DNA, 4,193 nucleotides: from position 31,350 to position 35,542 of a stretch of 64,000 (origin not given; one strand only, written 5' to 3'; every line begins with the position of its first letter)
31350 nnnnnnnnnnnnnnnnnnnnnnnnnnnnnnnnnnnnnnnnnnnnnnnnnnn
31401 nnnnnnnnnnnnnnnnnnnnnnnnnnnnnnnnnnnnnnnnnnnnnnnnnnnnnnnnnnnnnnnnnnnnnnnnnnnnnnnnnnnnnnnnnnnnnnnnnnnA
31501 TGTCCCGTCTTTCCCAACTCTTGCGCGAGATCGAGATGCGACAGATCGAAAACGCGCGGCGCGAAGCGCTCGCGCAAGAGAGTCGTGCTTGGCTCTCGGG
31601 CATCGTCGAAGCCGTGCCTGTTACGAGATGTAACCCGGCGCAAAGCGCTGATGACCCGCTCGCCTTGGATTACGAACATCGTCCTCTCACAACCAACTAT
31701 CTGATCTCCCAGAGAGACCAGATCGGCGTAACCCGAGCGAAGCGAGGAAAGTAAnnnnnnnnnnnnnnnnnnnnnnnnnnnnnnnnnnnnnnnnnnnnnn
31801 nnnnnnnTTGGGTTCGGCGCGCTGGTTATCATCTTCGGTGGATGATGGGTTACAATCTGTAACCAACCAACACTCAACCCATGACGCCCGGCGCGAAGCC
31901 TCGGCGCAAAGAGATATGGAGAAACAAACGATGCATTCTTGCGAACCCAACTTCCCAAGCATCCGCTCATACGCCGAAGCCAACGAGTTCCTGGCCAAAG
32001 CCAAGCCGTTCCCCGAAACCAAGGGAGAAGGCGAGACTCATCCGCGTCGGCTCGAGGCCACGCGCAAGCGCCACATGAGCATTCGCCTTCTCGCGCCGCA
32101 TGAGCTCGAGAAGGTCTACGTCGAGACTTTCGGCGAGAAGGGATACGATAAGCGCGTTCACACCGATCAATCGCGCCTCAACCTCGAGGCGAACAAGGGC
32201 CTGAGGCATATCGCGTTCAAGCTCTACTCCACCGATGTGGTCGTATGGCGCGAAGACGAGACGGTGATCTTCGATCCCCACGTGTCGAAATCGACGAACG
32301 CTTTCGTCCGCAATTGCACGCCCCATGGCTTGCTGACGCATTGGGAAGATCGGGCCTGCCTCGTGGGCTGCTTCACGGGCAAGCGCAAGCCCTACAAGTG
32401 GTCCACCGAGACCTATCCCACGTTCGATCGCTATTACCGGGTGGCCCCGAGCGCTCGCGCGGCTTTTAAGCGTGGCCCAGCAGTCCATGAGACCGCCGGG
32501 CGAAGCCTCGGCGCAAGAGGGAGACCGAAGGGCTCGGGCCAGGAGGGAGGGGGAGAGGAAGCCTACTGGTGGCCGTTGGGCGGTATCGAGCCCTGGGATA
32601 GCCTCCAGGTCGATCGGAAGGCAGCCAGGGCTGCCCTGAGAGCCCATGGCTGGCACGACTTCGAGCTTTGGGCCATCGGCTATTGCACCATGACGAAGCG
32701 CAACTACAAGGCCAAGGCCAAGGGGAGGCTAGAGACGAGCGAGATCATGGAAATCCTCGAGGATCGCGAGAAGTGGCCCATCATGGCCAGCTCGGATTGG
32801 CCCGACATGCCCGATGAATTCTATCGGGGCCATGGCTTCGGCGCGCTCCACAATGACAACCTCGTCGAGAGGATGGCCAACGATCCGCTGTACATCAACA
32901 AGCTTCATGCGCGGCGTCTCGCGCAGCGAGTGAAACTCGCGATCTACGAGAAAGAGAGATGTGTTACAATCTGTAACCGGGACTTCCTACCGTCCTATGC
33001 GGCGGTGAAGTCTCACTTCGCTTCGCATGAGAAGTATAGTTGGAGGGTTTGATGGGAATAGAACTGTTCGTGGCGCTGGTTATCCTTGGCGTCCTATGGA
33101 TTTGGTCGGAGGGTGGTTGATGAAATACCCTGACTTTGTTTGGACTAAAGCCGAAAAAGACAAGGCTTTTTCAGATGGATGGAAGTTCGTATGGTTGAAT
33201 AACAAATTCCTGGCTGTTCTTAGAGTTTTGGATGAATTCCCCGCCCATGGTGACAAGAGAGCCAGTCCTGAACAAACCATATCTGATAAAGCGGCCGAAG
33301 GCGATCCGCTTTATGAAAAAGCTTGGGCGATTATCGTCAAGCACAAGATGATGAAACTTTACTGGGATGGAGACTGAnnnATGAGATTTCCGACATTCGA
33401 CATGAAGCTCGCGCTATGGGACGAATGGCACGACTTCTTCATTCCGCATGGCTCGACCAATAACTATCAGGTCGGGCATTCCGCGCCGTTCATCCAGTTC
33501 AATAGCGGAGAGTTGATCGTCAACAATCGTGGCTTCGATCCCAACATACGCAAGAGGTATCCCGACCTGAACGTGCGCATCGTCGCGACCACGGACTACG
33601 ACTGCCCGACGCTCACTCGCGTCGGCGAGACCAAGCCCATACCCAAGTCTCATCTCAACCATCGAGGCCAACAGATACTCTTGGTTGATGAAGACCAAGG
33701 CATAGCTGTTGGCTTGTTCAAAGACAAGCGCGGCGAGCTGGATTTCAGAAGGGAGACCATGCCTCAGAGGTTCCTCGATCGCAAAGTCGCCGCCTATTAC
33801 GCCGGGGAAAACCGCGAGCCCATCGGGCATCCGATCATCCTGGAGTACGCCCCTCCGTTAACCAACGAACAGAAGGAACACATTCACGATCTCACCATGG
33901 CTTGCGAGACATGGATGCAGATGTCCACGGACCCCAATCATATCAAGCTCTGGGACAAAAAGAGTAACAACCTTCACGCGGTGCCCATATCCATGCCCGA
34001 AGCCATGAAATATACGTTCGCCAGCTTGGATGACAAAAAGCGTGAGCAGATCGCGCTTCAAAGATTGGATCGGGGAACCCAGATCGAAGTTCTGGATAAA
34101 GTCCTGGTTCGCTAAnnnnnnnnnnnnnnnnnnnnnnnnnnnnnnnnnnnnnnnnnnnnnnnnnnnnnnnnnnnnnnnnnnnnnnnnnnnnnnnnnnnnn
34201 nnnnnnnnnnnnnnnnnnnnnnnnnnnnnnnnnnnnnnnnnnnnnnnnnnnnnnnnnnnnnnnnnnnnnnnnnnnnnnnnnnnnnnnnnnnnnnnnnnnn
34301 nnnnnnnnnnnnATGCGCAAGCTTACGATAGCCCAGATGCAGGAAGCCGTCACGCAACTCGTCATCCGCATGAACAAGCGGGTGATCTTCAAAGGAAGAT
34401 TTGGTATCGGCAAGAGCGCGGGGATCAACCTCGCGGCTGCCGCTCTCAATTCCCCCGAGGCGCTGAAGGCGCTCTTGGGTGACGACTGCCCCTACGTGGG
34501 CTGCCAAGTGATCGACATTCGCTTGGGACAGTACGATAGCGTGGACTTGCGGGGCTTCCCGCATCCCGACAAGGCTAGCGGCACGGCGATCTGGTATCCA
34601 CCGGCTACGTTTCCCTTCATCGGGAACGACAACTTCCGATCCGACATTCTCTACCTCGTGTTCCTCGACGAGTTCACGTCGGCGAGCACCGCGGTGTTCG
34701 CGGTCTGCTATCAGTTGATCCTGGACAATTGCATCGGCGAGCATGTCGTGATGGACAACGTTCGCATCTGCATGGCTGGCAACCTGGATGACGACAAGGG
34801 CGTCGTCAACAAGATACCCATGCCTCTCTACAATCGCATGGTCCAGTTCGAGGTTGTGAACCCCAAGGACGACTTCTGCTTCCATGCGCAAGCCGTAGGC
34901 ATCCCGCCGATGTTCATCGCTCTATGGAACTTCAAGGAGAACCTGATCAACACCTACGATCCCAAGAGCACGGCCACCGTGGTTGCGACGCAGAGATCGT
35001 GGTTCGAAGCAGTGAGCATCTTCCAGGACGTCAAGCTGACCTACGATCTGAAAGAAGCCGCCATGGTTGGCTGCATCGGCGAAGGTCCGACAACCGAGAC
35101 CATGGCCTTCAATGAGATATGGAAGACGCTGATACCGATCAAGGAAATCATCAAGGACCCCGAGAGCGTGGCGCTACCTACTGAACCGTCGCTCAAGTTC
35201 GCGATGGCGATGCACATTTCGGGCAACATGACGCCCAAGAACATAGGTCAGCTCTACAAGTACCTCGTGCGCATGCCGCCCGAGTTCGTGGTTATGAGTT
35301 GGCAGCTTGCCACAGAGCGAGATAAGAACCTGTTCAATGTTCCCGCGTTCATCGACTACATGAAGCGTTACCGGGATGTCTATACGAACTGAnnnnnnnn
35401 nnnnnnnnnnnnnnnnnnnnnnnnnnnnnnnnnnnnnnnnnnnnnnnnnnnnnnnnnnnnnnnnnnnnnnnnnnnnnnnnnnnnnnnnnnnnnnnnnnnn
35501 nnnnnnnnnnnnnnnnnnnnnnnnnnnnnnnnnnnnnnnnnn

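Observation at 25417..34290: Family of ~65-70 bp GC-rich palindromic elements built from bulged triloop hairpins with covarying stems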

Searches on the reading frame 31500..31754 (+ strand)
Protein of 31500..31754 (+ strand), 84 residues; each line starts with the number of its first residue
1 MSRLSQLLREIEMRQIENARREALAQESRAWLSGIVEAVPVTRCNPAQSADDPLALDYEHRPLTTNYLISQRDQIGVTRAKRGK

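Call 27: search_protein_families(library=pfam, max_evalue=0.01, proteins=[window:31500-31754:+])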
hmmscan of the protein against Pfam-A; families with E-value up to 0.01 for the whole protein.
window:31500-31754:+ (84 aa): 0 families

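Call 28: search_protein_families(library=phrogs, max_evalue=0.001, proteins=[window:31500-31754:+])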
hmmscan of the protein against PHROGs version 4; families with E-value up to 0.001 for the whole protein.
window:31500-31754:+ (84 aa): 0 families

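Call 69: find_homologous_proteins(query=window:31500-31751:+, max_evalue=0.01)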
Query window:31500-31751:+ (84 aa): 1 proteins with E <= 0.01 among 8 candidates.
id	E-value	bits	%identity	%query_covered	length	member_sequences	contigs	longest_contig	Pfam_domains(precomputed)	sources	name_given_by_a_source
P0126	6.0e-47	174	100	100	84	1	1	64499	-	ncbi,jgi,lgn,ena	jgi:hypothetical protein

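Call 77: search_protein_representatives(protein=window:31500-31751:+)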
Query: 84 residues. Proteins with E-value up to 0.001 (for the whole library): 4; up to 1e-10: 1; up to 1e-30: 1. The best 4 are listed.
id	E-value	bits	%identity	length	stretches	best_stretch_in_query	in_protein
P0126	1.9e-47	174.1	100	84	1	1-84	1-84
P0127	2.4e-06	43.7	50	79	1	1-72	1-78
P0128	9.0e-06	41.9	41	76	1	1-68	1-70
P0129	4.1e-05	39.8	39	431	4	33-74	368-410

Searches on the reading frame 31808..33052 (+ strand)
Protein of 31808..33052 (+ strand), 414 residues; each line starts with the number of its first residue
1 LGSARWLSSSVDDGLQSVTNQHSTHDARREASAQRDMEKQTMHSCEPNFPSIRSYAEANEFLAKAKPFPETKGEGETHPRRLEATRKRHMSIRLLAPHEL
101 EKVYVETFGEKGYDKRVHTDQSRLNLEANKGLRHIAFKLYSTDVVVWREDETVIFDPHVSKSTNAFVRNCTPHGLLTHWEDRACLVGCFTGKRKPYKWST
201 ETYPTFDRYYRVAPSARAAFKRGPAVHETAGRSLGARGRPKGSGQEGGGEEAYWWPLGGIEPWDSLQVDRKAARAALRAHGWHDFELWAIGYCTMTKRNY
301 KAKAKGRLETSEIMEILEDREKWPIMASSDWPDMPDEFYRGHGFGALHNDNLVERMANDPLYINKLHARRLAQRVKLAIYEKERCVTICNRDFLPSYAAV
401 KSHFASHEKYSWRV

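Call 27: search_protein_families(library=pfam, max_evalue=0.01, proteins=[window:31808-33052:+])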
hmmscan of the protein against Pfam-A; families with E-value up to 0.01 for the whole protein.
window:31808-33052:+ (414 aa): 0 families

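Call 28: search_protein_families(library=phrogs, max_evalue=0.001, proteins=[window:31808-33052:+])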
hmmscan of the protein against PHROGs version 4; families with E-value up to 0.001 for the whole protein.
window:31808-33052:+ (414 aa): 0 families

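Call 35: find_homologous_proteins(query=window:31931-33049:+)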
Query window:31931-33049:+ (373 aa): 5 proteins with E <= 0.001 among 8000 candidates.
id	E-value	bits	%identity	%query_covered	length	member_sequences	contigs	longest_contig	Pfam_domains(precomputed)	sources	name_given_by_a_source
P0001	2.9e-262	887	100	100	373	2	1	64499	-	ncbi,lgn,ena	-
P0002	4.5e-78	281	42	99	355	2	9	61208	-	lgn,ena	-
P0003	6.7e-65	238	40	99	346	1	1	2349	-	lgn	-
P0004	1.0e-63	234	41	100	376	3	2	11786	-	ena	-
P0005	4.1e-59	219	40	99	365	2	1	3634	-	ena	-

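Call 37: find_encoding_contigs(protein=P0002, flank=10000, max_places=6)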
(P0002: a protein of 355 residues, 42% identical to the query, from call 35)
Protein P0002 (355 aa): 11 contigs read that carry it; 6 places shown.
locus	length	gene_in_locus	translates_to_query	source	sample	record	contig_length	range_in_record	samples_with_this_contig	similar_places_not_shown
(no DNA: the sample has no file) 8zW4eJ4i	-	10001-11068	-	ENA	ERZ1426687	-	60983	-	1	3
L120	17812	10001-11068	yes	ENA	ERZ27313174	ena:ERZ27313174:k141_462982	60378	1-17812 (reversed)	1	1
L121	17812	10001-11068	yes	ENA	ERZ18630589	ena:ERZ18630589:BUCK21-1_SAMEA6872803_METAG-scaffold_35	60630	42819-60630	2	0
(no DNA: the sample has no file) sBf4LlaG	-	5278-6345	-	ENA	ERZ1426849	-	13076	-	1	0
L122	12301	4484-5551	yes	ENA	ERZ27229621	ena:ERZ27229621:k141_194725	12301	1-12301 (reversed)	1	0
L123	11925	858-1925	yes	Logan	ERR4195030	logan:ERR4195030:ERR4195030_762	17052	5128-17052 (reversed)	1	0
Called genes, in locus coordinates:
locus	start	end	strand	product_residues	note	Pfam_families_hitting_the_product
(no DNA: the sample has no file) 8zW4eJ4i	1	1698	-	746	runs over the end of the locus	-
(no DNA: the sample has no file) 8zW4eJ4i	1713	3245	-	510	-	-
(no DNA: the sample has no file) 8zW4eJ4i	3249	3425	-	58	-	-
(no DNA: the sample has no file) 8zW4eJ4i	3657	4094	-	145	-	-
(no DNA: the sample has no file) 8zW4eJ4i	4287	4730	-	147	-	-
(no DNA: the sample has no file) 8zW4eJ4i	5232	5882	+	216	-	-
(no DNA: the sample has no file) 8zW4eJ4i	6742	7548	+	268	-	-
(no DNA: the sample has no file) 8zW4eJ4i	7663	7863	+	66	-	-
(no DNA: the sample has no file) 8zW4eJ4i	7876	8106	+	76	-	-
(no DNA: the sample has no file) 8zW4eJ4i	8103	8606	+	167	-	-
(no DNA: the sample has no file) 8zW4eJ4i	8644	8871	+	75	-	-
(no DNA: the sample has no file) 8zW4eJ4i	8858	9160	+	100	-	-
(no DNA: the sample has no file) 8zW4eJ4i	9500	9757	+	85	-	-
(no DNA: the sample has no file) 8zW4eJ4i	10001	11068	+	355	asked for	-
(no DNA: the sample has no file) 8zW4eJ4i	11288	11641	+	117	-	-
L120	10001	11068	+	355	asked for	-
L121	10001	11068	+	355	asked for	-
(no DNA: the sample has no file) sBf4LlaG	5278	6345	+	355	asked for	-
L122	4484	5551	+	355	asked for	-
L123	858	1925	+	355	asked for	-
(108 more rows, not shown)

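Call 38: find_encoding_contigs(protein=P0004, flank=10000, max_places=4)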
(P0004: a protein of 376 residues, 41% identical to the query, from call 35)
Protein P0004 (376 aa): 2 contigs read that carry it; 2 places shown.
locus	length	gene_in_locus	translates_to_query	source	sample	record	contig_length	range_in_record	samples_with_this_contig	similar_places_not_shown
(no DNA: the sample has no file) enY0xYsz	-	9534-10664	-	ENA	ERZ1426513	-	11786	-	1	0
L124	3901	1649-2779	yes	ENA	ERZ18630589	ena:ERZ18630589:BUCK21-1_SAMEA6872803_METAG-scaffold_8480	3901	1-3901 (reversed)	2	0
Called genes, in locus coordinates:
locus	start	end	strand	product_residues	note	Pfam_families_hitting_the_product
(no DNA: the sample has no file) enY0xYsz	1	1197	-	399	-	?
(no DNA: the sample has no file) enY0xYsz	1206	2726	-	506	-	-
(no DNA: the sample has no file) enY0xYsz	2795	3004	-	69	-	PF21825:Sequestin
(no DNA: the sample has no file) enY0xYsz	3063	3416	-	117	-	-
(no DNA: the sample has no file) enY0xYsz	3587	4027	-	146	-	-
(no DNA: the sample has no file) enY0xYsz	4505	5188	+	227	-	-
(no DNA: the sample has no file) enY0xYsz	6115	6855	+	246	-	-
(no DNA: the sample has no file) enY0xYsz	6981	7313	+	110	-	-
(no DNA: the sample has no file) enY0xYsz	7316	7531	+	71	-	-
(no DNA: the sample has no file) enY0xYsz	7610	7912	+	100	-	-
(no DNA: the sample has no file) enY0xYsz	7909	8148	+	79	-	-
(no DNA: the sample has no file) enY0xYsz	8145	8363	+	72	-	-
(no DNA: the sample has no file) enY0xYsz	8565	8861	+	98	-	-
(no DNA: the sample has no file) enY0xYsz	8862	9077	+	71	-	-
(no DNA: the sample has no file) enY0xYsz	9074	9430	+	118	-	-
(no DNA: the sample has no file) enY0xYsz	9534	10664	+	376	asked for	-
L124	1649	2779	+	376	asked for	-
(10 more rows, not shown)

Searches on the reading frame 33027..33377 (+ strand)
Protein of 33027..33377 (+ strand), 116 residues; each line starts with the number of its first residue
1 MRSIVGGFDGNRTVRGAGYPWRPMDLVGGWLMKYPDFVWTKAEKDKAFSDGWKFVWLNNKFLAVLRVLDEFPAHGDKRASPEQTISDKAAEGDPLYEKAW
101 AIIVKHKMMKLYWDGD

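Call 61: search_protein_families(library=phrogs, max_evalue=0.001, proteins=[window:33027-33377:+])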
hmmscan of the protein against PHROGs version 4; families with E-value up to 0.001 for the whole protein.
window:33027-33377:+ (116 aa): 0 families

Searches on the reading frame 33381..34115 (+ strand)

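Call 27: search_protein_families(library=pfam, max_evalue=0.01, proteins=[window:33381-34115:+])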
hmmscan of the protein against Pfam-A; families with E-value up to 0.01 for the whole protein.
window:33381-34115:+ (244 aa): 1 family
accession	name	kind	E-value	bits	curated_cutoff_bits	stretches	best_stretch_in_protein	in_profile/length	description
PF21847.1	DUF6906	-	0.0016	18.6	23.6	1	160-201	7-48/50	Domain of unknown function (DUF6906)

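Call 28: search_protein_families(library=phrogs, max_evalue=0.001, proteins=[window:33381-34115:+])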
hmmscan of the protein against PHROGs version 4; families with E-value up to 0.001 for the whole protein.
window:33381-34115:+ (244 aa): 0 families

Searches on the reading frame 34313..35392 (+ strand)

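Call 27: search_protein_families(library=pfam, max_evalue=0.01, proteins=[window:34313-35392:+])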
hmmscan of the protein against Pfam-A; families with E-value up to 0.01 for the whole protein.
window:34313-35392:+ (359 aa): 0 families

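Call 28: search_protein_families(library=phrogs, max_evalue=0.001, proteins=[window:34313-35392:+])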
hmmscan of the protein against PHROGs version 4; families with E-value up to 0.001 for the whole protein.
window:34313-35392:+ (359 aa): 2 families
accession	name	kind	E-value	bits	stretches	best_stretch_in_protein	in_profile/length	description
phrog_1297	-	other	1.1e-71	242.8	1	2-356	7-352/356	ATPase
phrog_16335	-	other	8.5e-24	85.2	1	63-213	51-196/267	ATPase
